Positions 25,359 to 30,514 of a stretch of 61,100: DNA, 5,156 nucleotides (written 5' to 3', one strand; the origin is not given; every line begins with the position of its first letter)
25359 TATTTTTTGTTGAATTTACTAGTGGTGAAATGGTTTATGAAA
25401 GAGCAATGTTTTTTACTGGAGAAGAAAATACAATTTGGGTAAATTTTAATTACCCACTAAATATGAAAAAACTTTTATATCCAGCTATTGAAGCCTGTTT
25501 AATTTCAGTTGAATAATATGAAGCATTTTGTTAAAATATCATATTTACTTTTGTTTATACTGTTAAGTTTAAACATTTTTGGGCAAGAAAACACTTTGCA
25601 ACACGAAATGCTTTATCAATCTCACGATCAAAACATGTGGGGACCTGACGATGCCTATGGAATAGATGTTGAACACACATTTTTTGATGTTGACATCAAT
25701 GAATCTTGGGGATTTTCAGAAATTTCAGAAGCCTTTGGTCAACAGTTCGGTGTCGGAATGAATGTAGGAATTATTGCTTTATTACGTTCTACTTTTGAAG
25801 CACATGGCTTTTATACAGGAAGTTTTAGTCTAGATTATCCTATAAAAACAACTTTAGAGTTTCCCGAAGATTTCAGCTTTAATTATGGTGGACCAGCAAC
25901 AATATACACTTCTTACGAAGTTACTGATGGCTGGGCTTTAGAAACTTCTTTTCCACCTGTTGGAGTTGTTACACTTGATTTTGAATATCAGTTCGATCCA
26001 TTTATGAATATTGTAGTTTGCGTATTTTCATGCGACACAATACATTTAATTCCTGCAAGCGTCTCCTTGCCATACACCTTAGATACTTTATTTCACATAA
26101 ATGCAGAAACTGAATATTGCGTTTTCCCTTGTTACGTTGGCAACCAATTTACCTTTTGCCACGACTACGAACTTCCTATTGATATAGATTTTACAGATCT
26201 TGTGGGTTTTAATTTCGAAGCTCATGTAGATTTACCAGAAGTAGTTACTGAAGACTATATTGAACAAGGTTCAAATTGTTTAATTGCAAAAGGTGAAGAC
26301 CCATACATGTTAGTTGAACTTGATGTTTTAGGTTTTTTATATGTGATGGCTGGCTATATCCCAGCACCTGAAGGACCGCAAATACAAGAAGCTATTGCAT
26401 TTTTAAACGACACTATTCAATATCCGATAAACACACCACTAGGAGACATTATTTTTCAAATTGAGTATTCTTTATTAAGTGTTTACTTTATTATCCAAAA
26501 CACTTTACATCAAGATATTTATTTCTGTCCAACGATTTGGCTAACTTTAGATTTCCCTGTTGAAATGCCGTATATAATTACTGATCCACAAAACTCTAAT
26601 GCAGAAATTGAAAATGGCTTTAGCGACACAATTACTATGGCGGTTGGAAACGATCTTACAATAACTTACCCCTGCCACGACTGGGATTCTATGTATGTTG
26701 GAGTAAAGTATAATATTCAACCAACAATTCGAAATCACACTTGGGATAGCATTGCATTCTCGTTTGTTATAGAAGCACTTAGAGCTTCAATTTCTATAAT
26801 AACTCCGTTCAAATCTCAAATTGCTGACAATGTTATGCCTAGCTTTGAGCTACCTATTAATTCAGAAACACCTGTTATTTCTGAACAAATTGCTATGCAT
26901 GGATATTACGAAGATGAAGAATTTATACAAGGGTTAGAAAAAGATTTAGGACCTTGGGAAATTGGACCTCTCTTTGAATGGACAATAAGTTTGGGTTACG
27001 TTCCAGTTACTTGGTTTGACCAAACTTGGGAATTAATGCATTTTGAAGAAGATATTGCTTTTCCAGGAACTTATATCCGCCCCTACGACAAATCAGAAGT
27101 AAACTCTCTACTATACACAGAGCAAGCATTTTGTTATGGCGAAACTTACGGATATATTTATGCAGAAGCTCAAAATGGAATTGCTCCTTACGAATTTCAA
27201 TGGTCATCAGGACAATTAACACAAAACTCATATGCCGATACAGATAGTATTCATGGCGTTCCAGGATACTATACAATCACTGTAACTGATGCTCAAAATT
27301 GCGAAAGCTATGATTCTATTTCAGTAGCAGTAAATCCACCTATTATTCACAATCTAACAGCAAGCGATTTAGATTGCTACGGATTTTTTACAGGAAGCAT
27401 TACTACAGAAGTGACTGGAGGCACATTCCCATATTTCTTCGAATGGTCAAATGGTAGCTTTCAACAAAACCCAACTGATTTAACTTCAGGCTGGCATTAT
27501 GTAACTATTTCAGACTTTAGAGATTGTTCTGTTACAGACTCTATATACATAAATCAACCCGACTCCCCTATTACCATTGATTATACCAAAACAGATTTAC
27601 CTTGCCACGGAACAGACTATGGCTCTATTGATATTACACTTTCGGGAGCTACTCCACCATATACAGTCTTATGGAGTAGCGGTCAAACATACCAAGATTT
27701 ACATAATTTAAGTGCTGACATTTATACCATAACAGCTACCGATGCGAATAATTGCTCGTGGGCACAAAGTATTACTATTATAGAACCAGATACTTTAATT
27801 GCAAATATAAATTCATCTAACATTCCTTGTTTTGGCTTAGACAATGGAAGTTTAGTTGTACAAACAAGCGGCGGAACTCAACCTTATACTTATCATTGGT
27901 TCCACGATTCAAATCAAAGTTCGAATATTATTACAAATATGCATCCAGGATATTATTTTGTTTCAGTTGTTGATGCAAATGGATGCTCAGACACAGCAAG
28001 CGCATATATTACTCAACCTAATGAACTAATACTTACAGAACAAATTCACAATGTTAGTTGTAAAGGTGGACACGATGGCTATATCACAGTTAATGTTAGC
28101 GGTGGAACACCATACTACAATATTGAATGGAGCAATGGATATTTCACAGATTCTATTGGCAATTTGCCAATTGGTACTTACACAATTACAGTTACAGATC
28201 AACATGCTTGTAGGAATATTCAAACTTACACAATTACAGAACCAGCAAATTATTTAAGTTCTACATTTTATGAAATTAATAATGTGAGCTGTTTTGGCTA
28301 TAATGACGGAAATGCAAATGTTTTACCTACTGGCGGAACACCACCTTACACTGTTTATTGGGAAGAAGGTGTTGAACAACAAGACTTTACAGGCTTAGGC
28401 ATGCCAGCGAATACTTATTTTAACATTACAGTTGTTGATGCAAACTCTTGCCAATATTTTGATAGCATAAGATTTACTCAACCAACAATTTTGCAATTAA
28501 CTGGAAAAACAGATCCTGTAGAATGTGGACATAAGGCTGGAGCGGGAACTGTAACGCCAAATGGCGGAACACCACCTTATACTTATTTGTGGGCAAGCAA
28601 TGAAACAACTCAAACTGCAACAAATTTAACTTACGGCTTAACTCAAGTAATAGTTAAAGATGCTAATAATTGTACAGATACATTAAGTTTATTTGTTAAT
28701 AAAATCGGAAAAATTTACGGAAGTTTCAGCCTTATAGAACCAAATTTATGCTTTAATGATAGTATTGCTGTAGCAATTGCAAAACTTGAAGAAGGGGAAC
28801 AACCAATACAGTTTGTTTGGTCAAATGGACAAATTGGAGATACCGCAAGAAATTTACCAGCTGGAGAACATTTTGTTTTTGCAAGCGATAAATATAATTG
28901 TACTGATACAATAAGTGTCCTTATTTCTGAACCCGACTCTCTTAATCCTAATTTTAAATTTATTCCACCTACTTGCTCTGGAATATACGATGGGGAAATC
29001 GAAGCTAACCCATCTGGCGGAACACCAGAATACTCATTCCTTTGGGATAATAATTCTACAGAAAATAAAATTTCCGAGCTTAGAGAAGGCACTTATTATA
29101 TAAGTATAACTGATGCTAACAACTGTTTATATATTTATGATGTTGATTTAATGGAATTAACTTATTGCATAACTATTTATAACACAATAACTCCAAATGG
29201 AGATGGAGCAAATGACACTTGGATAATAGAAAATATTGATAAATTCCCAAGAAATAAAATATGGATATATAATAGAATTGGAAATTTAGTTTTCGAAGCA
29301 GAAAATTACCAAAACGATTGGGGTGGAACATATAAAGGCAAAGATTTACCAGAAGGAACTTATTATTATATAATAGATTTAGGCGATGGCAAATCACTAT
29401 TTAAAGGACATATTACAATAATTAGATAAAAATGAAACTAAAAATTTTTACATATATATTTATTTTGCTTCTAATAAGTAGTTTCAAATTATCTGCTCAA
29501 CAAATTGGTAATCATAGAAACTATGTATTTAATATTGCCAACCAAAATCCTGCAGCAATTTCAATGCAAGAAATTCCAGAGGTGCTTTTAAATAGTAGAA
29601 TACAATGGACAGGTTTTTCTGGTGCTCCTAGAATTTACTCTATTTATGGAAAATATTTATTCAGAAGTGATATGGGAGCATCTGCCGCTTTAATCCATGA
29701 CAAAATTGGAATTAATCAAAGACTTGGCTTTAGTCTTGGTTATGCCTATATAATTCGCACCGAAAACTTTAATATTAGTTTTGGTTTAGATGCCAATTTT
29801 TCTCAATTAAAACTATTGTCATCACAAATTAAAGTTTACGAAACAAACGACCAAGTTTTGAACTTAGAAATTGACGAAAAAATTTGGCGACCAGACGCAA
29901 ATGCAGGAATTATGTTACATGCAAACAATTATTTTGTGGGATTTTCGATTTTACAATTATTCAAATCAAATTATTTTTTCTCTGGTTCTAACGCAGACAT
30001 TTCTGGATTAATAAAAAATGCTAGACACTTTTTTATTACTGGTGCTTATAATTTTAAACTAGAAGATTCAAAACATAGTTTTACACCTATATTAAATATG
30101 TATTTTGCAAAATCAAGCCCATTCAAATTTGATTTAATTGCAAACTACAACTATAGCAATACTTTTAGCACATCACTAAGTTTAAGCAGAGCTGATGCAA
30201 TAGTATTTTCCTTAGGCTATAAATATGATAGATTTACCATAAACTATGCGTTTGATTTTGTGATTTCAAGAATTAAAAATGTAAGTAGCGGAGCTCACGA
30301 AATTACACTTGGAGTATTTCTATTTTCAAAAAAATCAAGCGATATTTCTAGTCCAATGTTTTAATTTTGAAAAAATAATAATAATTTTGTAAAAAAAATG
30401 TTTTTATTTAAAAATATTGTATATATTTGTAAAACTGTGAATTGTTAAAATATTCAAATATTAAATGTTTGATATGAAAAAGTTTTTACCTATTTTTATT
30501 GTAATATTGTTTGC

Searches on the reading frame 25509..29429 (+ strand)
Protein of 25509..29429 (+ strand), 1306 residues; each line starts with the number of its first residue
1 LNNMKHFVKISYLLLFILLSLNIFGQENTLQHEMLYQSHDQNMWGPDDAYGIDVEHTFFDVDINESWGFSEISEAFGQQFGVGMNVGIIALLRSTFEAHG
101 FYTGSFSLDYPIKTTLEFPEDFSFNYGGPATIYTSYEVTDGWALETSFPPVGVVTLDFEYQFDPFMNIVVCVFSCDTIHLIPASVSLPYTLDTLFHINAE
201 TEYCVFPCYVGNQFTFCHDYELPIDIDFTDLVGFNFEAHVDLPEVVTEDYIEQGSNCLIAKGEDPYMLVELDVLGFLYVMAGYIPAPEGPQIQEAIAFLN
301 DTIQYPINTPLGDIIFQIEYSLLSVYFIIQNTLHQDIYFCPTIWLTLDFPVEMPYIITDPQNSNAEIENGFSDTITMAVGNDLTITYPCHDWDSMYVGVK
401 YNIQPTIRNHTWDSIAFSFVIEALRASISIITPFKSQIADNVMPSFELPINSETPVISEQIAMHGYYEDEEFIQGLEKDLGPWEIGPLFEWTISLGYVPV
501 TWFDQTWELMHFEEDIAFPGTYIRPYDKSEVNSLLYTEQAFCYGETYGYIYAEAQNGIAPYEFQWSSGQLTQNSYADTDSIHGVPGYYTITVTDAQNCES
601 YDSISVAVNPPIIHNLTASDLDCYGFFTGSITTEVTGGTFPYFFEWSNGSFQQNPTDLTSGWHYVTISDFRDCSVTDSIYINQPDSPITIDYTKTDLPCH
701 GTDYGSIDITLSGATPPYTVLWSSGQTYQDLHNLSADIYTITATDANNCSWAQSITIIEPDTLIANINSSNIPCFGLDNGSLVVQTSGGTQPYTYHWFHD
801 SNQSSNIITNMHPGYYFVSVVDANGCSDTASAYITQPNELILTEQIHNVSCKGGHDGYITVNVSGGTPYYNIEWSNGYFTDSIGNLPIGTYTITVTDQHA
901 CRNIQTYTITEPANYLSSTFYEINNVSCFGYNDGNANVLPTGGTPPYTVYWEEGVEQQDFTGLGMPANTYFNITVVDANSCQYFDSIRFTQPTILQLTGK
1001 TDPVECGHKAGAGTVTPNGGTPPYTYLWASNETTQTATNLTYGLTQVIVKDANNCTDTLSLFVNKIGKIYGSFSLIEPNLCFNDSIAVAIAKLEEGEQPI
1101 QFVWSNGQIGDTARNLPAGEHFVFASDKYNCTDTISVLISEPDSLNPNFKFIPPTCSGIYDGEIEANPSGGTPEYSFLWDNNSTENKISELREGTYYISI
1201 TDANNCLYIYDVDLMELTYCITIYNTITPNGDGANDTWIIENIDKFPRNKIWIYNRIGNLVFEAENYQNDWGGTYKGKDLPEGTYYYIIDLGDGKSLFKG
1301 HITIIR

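Call 73: search_protein_families(library=pfam, proteins=[window:25509-29429:+], max_evalue=0.00001)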
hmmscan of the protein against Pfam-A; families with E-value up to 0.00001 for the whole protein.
window:25509-29429:+ (1306 aa): 2 families
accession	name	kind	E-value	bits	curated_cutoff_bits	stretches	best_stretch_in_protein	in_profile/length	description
PF13573.12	SprB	-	3.4e-63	209.4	28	6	843-877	1-35/37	SprB repeat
PF13585.12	CHU_C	-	1.1e-27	96.4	27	1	1221-1304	1-86/86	CHU_C Type IX secretion signal domain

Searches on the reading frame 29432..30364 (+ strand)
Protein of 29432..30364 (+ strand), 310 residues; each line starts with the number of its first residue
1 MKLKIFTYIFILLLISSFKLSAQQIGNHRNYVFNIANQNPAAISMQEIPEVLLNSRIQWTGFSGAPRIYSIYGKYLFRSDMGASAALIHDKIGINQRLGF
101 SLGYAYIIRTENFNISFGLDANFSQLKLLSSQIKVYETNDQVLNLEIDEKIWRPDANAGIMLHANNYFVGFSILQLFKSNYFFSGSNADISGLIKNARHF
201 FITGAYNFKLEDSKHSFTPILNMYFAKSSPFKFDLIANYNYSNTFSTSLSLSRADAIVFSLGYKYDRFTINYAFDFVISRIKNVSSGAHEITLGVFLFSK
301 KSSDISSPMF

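Call 72: search_protein_families(library=pfam, proteins=[window:29432-30364:+], max_evalue=0.00001)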
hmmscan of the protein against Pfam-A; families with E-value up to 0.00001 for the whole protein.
window:29432-30364:+ (310 aa): 1 family
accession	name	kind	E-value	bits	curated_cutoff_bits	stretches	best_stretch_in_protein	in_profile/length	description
PF11751.14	PorP_SprF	-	2.3e-46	159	22.3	1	21-294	2-272/273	Type IX secretion system membrane protein PorP/SprF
